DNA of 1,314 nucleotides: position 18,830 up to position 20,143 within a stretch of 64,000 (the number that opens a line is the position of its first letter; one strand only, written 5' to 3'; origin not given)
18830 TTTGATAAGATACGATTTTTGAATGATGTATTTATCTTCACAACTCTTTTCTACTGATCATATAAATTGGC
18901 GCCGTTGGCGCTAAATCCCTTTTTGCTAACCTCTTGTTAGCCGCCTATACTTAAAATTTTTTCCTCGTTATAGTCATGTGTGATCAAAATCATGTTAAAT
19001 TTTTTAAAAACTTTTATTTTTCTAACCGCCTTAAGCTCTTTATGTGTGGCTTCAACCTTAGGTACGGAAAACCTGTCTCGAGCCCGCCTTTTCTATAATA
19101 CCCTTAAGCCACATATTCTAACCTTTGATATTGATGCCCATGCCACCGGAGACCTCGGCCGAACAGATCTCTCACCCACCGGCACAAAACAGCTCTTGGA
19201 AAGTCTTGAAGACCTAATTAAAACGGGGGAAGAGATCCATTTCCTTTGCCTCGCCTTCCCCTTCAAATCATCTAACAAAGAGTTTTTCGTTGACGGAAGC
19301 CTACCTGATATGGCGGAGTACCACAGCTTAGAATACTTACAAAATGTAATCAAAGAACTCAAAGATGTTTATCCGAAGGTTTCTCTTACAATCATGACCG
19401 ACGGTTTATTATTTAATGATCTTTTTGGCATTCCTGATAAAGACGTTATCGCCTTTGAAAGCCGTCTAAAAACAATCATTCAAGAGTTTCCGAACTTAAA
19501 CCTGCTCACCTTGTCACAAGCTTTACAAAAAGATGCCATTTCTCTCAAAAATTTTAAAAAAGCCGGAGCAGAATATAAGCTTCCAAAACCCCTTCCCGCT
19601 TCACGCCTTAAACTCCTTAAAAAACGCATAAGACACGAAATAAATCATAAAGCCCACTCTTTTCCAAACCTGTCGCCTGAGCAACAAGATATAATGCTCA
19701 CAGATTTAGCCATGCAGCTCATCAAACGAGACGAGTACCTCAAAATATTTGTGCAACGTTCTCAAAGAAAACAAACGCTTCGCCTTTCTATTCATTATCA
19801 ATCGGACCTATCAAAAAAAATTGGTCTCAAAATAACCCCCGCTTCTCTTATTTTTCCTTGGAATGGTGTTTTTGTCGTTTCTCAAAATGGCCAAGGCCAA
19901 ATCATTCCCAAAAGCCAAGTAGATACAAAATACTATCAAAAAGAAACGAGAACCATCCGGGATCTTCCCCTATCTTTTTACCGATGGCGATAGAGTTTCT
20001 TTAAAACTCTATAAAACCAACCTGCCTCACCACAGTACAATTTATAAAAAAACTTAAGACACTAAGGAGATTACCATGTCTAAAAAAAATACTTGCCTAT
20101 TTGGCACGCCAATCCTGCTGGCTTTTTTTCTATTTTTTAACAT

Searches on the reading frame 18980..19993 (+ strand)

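Call 5: search_protein_families(library=pfam, proteins=[window:18980-19993:+], max_evalue=0.00001)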
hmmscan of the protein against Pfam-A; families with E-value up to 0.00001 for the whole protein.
window:18980-19993:+ (337 aa): 1 family
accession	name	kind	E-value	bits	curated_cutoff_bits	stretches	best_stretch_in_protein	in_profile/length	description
PF05141.17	DIT1_PvcA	-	3.1e-38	132.3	26.4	2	78-218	3-141/273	Pyoverdine/dityrosine biosynthesis protein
